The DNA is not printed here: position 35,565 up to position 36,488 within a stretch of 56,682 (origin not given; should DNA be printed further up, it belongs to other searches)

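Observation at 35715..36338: Archaeal protein matching eukaryotic Bud23/WBSCR22 (SSU rRNA m7G methyltransferase) along its whole catalytic domain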

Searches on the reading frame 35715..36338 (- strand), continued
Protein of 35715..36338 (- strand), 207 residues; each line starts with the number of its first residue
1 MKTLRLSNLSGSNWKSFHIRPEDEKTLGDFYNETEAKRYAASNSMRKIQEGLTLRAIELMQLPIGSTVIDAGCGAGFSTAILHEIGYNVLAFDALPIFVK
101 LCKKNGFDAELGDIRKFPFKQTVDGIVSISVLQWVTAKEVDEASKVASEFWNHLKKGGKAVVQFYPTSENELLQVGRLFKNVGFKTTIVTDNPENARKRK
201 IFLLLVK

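Call 33: fold_search(model_id=the predicted structure, library=pdb)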
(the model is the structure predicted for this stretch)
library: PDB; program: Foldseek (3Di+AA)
matches with E <= 10: 1978; with E <= 0.001: 1244
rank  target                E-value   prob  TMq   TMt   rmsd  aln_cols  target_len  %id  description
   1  4qtu_B                1.3e-17  1.00  0.80  0.86   1.9       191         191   31  Structure of S. cerevisiae Bud23-Trm112 complex involved in formation of m7G1575 on 18S rRNA (SAM bound form) (released 2014-12-24)
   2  6g4w_q                1.5e-17  1.00  0.81  0.87   1.6       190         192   30  Cryo-EM structure of a late human pre-40S ribosomal subunit - State A (released 2018-06-06)
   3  4qtu_D                5.7e-17  1.00  0.79  0.91   1.7       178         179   31  Structure of S. cerevisiae Bud23-Trm112 complex involved in formation of m7G1575 on 18S rRNA (SAM bound form) (released 2014-12-24)
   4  4qtt_B                5.4e-16  1.00  0.75  0.89   1.9       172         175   31  Structure of S. cerevisiae Bud23-Trm112 complex involved in formation of m7G1575 on 18S rRNA (apo-form) (released 2014-12-24)
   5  7wts_q                5.7e-16  1.00  0.78  0.72   2.3       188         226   30  Cryo-EM structure of a human pre-40S ribosomal subunit - State UTP14 (released 2022-10-19)
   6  7wtw_q                6.1e-16  1.00  0.82  0.84   2.1       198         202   31  Cryo-EM structure of a human pre-40S ribosomal subunit - State RRP12-A3 (released 2022-10-19)
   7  7wtt_q                7.7e-16  1.00  0.82  0.73   2.4       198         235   30  Cryo-EM structure of a human pre-40S ribosomal subunit - State RRP12-A1 (with CK1) (released 2022-10-19)
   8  4qtt_D                8.7e-16  1.00  0.75  0.90   1.6       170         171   32  Structure of S. cerevisiae Bud23-Trm112 complex involved in formation of m7G1575 on 18S rRNA (apo-form) (released 2014-12-24)
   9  2xva_C                1.3e-10  1.00  0.51  0.55   5.9       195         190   17  Crystal structure of the tellurite detoxification protein TehB from E. coli in complex with sinefungin (released 2011-02-16)
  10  3d2l_A                1.7e-10  1.00  0.67  0.58   8.0       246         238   15  Crystal structure of SAM-dependent methyltransferase (ZP_00538691.1) from EXIGUOBACTERIUM SP. 255-15 at 1.90 A resolut (released 2008-05-20)
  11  6zxw_G                2.0e-10  1.00  0.57  0.38   4.2       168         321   26  Structure of Archaeoglobus fulgidus Trm11-Trm112 m2G10 tRNA methyltransferase complex bound to sinefungin (released 2020-09-23)
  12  3ofk_B                2.1e-10  1.00  0.58  0.61   4.2       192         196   15  Crystal structure of N-methyltransferase NodS from Bradyrhizobium japonicum WM9 in complex with S-adenosyl-l-homocyste (released 2010-10-27)
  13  7wzg_B                3.8e-10  1.00  0.65  0.57   3.6       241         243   22  Cypemycin N-terminal methyltransferase CypM (released 2023-02-22)
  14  7wzg_C                4.1e-10  1.00  0.68  0.60   4.3       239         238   22  Cypemycin N-terminal methyltransferase CypM (released 2023-02-22)
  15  3ofk_A                4.1e-10  1.00  0.60  0.61   4.3       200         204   14  Crystal structure of N-methyltransferase NodS from Bradyrhizobium japonicum WM9 in complex with S-adenosyl-l-homocyste (released 2010-10-27)
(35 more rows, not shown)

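Call 40: list_cluster_members(proteins=[P0020, P0022, P0025, P0031, P0034, P0036, P0039, P0059, P0062, P0134])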
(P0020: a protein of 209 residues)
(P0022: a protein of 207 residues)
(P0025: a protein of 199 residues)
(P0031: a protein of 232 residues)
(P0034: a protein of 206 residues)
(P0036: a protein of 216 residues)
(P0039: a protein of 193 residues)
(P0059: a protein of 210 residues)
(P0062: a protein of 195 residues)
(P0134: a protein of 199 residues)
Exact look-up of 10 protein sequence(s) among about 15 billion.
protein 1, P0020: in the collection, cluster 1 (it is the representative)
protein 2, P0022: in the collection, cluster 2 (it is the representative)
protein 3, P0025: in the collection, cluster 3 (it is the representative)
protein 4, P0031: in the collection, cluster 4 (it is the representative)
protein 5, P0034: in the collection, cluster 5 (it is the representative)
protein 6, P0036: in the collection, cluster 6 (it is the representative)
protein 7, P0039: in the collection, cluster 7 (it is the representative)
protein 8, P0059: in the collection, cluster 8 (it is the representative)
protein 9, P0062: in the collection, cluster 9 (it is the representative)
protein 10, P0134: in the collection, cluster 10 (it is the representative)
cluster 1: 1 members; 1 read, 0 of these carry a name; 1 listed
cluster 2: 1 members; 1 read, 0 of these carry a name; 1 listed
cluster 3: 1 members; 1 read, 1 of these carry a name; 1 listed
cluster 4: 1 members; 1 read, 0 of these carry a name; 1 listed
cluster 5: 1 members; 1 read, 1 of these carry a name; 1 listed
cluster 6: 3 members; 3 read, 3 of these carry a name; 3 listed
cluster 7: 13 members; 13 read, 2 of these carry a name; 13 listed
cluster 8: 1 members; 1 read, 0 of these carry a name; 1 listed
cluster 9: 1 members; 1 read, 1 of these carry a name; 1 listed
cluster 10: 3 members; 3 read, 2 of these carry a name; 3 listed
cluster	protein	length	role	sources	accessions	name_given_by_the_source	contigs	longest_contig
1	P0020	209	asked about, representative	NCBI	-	-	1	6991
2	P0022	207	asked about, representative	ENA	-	-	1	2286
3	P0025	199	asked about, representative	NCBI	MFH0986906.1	MAG: class I SAM-dependent methyltransferase [Candidatus Micrarchaeota archaeon]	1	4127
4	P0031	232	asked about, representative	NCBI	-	-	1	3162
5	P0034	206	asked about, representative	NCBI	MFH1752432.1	MAG: class I SAM-dependent methyltransferase [archaeon]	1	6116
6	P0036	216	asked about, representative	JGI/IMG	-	cyclopropane fatty-acyl-phospholipid synthase-like methyltransferase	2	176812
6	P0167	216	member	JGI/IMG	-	cyclopropane fatty-acyl-phospholipid synthase-like methyltransferase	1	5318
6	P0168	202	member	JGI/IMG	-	MPBQ/MSBQ methyltransferase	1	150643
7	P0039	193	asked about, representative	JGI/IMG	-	-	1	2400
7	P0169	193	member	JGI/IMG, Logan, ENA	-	18S rRNA (guanine1575-N7)-methyltransferase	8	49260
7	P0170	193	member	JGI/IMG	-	ubiquinone/menaquinone biosynthesis C-methylase UbiE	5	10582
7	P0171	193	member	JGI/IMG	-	-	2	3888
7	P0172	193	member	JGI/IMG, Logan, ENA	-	-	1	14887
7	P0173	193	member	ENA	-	-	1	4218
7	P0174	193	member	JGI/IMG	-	-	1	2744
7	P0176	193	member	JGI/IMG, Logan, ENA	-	-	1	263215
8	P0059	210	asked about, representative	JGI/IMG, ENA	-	-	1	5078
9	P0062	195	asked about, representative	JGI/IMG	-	ubiquinone/menaquinone biosynthesis C-methylase UbiE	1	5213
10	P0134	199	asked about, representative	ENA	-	-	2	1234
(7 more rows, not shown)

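Call 45: find_encoding_contigs(protein=P0176, flank=10000, max_places=2)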
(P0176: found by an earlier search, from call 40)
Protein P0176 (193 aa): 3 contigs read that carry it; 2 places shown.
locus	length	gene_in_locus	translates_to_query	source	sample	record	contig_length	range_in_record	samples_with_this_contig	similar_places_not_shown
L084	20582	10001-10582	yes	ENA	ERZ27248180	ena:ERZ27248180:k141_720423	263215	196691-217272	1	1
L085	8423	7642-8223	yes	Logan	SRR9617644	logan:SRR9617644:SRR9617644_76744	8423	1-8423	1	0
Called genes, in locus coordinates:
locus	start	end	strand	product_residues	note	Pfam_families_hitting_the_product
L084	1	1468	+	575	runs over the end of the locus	PF03485:Arg_tRNA_synt_N, PF00750:tRNA-synt_1d, PF09334:tRNA-synt_1g (faint), PF05746:DALR_1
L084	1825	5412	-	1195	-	-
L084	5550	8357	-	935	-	PF00133:tRNA-synt_1, PF09334:tRNA-synt_1g (weak), PF08264:Anticodon_1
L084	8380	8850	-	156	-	PF13489:Methyltransf_23, PF08241:Methyltransf_11 (weak), PF08242:Methyltransf_12 (weak)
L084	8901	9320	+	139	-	-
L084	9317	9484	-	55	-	-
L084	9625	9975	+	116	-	-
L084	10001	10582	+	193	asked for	PF01555:N6_N4_Mtase (faint), PF13489:Methyltransf_23, PF07021:MetW (weak), PF13847:Methyltransf_31, PF08241:Methyltransf_11, PF08242:Methyltransf_12, PF13649:Methyltransf_25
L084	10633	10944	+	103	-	-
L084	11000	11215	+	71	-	-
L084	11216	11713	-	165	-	PF00383:dCMP_cyt_deam_1, PF14437:MafB19-deam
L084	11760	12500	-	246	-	PF02535:Zip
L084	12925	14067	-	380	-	-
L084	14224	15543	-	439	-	PF00202:Aminotran_3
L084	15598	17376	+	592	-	PF13597:NRDD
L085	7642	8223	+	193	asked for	PF01555:N6_N4_Mtase (faint), PF13489:Methyltransf_23, PF07021:MetW (weak), PF13847:Methyltransf_31, PF08241:Methyltransf_11, PF08242:Methyltransf_12, PF13649:Methyltransf_25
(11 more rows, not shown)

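Call 46: find_encoding_contigs(protein=P0041, flank=10000, max_places=2)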
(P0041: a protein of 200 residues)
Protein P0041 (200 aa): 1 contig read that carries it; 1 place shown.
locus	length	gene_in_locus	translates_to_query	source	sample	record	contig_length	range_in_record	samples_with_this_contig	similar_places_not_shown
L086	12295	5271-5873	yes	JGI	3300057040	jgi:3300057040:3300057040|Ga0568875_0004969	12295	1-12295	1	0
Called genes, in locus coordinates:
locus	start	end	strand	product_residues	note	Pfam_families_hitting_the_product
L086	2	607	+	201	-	?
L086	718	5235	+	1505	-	PF08447:PAS_3, PF00989:PAS, PF08448:PAS_4, PF13188:PAS_8, PF13426:PAS_9, PF00989:PAS, PF08447:PAS_3, PF08448:PAS_4, +18 more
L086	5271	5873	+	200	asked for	PF13489:Methyltransf_23, PF07021:MetW (weak), PF13847:Methyltransf_31, PF08241:Methyltransf_11, PF08242:Methyltransf_12, PF13649:Methyltransf_25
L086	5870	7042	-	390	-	PF04015:DUF362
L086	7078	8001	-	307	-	-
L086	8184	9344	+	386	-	PF08240:ADH_N, PF00107:ADH_zinc_N, PF13602:ADH_zinc_N_2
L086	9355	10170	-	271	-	PF09754:PAC2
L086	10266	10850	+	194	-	PF13521:AAA_28 (weak), PF02223:Thymidylate_kin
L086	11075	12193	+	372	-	PF25480:DUF7904 (faint), PF00626:Gelsolin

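Call 57: list_cluster_members(proteins=[P0041, P0043, P0049, P0028, P0138, P0055, P0072, P0050, P0058, P0083])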
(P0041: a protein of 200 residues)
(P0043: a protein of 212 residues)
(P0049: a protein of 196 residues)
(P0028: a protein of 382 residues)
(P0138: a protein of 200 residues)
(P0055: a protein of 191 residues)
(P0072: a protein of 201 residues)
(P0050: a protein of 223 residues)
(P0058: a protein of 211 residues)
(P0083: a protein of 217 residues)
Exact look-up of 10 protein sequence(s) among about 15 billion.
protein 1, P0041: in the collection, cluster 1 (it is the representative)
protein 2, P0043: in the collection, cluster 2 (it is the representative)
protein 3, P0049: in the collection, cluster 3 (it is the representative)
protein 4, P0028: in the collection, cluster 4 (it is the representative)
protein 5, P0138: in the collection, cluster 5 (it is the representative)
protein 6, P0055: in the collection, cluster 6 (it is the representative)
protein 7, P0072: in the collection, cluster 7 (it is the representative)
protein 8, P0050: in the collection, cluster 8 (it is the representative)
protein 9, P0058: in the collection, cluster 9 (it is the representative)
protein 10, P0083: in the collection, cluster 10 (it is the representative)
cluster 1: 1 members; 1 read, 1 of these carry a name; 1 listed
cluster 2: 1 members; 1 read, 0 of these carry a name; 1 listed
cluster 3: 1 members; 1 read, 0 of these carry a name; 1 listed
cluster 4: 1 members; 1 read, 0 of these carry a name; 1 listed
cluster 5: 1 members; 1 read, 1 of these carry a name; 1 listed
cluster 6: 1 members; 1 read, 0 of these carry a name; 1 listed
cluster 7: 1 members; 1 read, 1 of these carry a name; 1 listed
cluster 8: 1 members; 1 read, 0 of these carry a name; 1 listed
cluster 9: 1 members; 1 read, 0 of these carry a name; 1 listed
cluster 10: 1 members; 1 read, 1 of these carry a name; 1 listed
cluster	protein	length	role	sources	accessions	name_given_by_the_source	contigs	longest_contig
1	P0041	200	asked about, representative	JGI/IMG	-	18S rRNA (guanine1575-N7)-methyltransferase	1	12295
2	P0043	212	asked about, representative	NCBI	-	-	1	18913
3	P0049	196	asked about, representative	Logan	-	-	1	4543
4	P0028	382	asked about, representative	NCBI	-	-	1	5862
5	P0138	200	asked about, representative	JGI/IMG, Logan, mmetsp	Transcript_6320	Transcript_6320/g.12799 ORF Transcript_6320/g.12799 Transcript_6320/m.12799 type:complete ...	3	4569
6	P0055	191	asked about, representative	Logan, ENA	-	-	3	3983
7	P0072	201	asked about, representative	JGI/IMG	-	18S rRNA (guanine1575-N7)-methyltransferase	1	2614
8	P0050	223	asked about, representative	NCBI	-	-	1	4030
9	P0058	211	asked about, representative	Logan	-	-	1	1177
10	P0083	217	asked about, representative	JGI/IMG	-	18S rRNA (guanine1575-N7)-methyltransferase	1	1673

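Call 66: search_protein_families(library=pfam, proteins=[L014:5515-5814:-, L014:4279-5232:+, L014:3867-4148:+, L014:2104-3699:+, L019:5514-5843:-, L019:4183-5259:-, L019:6775-7878:+, L019:3239-4171:+, L019:2834-3115:+], max_evalue=0.05)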
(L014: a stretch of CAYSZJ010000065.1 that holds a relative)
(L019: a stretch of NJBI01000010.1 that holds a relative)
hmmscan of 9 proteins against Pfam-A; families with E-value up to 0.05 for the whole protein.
L014:5515-5814:- (99 aa): 2 families
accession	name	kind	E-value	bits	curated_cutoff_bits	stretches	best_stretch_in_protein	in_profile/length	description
PF03297.21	Ribosomal_S25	-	1.2e-06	29.1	28.8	1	18-96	21-99/101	S25 ribosomal protein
PF13518.12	HTH_28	-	0.045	14.3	25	0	56-87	15-46/52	Helix-turn-helix domain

L014:4279-5232:+ (317 aa): 6 families
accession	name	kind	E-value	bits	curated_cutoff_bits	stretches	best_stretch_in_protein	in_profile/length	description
PF04670.18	Gtr1_RagA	-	1.3e-25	90.6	22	1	10-217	1-209/232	Gtr1/RagA G protein conserved region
PF00025.27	Arf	-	3.4e-15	56.4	22.3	1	10-151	16-145/174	ADP-ribosylation factor family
PF09439.16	SRPRB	-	4.8e-07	29.8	25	1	11-131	6-120/178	Signal recognition particle receptor beta subunit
PF01926.29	MMR_HSR1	-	2.6e-06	28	21.9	1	10-108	1-93/113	50S ribosome-binding GTPase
PF00503.26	G-alpha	-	0.011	15.4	48.8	1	36-102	161-224/333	G-protein alpha subunit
PF08477.19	Roc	-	0.013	16.2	27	1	10-131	1-119/119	Ras of Complex, Roc, domain of DAPkinase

L014:3867-4148:+ (93 aa): 3 families
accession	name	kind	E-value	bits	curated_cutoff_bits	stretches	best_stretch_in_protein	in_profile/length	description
PF09138.17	Urm1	-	7.7e-05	23.5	21.8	1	23-93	28-96/96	Urm1 (Ubiquitin related modifier)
PF02597.26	ThiS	-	0.0001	23.2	22.5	1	17-86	13-69/76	ThiS family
PF25510.1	Ubiquitin_DCDC1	-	0.042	14.8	30.4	0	16-88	20-89/95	Doublecortin domain-containing protein 1-like, ubiquitin domain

L014:2104-3699:+ (531 aa): 2 families
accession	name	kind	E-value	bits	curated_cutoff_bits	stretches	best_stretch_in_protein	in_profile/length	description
PF00149.33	Metallophos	-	3.1e-20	73.8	21.5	1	20-208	2-190/191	Calcineurin-like phosphoesterase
PF12850.12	Metallophos_2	-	4.4e-12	46.7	27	1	20-249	2-153/154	Calcineurin-like phosphoesterase superfamily domain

L019:5514-5843:- (109 aa): 3 families
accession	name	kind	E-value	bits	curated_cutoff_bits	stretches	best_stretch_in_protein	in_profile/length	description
PF03297.21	Ribosomal_S25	-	6.7e-05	23.5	28.8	1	27-106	20-99/101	S25 ribosomal protein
PF09012.17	FeoC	-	0.0086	16.6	21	1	52-95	3-46/69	FeoC like transcriptional regulator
PF21013.2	LOC400499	-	0.019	13.9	27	1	24-76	60-112/527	LOC400499 family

L019:4183-5259:- (358 aa): 2 families
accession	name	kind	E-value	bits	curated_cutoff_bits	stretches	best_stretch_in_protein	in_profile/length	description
PF00294.29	PfkB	-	5.1e-23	82.3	25.8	1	65-332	25-285/302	pfkB family carbohydrate kinase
PF04282.18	DUF438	-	0.023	15.1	25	0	303-343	2-42/67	Family of unknown function (DUF438)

L019:6775-7878:+ (367 aa): 0 families

L019:3239-4171:+ (310 aa): 6 families
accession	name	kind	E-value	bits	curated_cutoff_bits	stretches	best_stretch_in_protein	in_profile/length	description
PF04670.18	Gtr1_RagA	-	1.2e-23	84.3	22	1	4-207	2-206/232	Gtr1/RagA G protein conserved region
PF00025.27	Arf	-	4.8e-14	52.7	22.3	1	3-142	16-144/174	ADP-ribosylation factor family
PF01926.29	MMR_HSR1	-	8.5e-08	32.7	21.9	1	3-100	1-100/113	50S ribosome-binding GTPase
PF09439.16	SRPRB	-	2.3e-07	30.8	25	1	3-133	5-130/178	Signal recognition particle receptor beta subunit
PF00071.28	Ras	-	0.0072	16.4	21.6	1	3-172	1-155/162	Ras family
PF08477.19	Roc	-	0.02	15.5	27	0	3-93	1-95/119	Ras of Complex, Roc, domain of DAPkinase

L019:2834-3115:+ (93 aa): 2 families
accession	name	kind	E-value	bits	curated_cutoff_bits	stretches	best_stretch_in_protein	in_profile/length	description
PF02597.26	ThiS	-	6.4e-06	27.1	22.5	1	22-93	18-76/76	ThiS family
PF09138.17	Urm1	-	0.0029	18.4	21.8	1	19-87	20-90/96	Urm1 (Ubiquitin related modifier)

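Call 72: find_homologous_proteins(query=A3, max_evalue=1e-25)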
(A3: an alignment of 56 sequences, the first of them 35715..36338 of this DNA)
Query A3 (56 sequences) (207 aa, profile of the alignment): 56 proteins with E <= 1e-25 among 8000 candidates.
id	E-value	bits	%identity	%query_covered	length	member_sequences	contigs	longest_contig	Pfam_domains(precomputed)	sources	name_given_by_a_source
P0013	4.9e-73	263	57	94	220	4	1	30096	PF13847.13,PF13489.13,PF13649.13,PF08241.19,PF08242.19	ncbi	ncbi:MAG: class I SAM-dependent methyltransferase [Candidatus Micrarchaeia archaeon]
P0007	4.9e-71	256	65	96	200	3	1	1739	PF13847.13,PF13489.13,PF03848.21,PF13649.13,PF08241.19,PF08242.19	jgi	-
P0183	1.8e-70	254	40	92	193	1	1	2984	PF07021.19,PF13847.13,PF13489.13,PF02353.27,PF13649.13,PF01135.26,PF01728.26,PF01209.25,PF08241.19,PF08242.19,PF01555.25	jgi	jgi:18S rRNA (guanine1575-N7)-methyltransferase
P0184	3.8e-70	253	43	86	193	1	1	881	PF07021.19,PF13847.13,PF13489.13,PF02353.27,PF13649.13,PF08241.19,PF08242.19,PF01555.25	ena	-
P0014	4.6e-70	253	53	94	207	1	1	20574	PF07021.19,PF13847.13,PF13489.13,PF13649.13,PF08241.19,PF08242.19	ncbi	ncbi:MAG: methyltransferase domain-containing protein [Candidatus Micrarchaeota archaeon]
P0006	9.5e-70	252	69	95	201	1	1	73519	PF13847.13,PF13489.13,PF03848.21,PF13649.13,PF08241.19,PF08242.19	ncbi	-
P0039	9.5e-70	252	42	93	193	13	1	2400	PF07021.19,PF13847.13,PF13489.13,PF13649.13,PF01209.25,PF08241.19,PF08242.19,PF01555.25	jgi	-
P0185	1.4e-69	251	42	86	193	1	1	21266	PF07021.19,PF13847.13,PF13489.13,PF02353.27,PF13649.13,PF01135.26,PF01728.26,PF01209.25,PF08241.19,PF08242.19,PF01555.25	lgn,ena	-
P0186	2.8e-69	250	40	93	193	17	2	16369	PF07021.19,PF13847.13,PF13489.13,PF13649.13,PF08241.19,PF08242.19,PF01555.25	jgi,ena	jgi:18S rRNA (guanine1575-N7)-methyltransferase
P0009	6.6e-69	249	65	95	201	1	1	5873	PF13847.13,PF13489.13,PF03848.21,PF13649.13,PF08241.19,PF08242.19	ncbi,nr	ncbi:MAG: class I SAM-dependent methyltransferase [Candidatus Micrarchaeota archaeon]|nr:class I SAM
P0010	8.0e-69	249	62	95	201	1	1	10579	PF13847.13,PF13489.13,PF13649.13,PF08241.19,PF08242.19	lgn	-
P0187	1.0e-68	249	43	89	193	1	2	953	PF07021.19,PF13847.13,PF13489.13,PF02353.27,PF13649.13,PF01209.25,PF08241.19,PF08242.19,PF01555.25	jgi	jgi:18S rRNA (guanine1575-N7)-methyltransferase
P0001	8.8e-68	246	92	100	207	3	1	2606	PF13847.13,PF13649.13,PF08241.19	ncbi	-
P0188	3.4e-67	244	36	92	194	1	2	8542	PF07021.19,PF13847.13,PF13489.13,PF02353.27,PF13649.13,PF01209.25,PF08241.19,PF08242.19,PF01555.25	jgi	jgi:18S rRNA (guanine1575-N7)-methyltransferase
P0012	6.0e-67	243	63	95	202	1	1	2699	PF13847.13,PF13489.13,PF13649.13,PF08241.19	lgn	-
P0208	8.8e-47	177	34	90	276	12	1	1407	PF13847.13,PF13649.13,PF12589.14,PF08241.19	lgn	-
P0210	4.4e-44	168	31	90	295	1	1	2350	PF13649.13,PF12589.14,PF08241.19,PF08242.19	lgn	-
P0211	1.2e-41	160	33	90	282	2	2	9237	PF13847.13,PF13649.13,PF12589.14,PF08241.19,PF08242.19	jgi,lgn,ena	-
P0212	5.2e-39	152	34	80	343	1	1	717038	PF13847.13,PF13649.13,PF12589.14,PF08241.19,PF08242.19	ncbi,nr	ncbi:putative 18S rRNA (guanine-N(7))-methyltransferase [Lamellibrachia satsuma]|nr:putative 18S rRN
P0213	6.9e-39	151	30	81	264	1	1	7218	PF13847.13,PF13649.13,PF12589.14,PF08241.19,PF08242.19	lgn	-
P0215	8.4e-37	144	28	85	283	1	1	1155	PF13847.13,PF13649.13,PF12589.14,PF08241.19,PF08242.19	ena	-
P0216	1.2e-32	131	22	90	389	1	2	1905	PF13649.13,PF12589.14,PF08241.19,PF08242.19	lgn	-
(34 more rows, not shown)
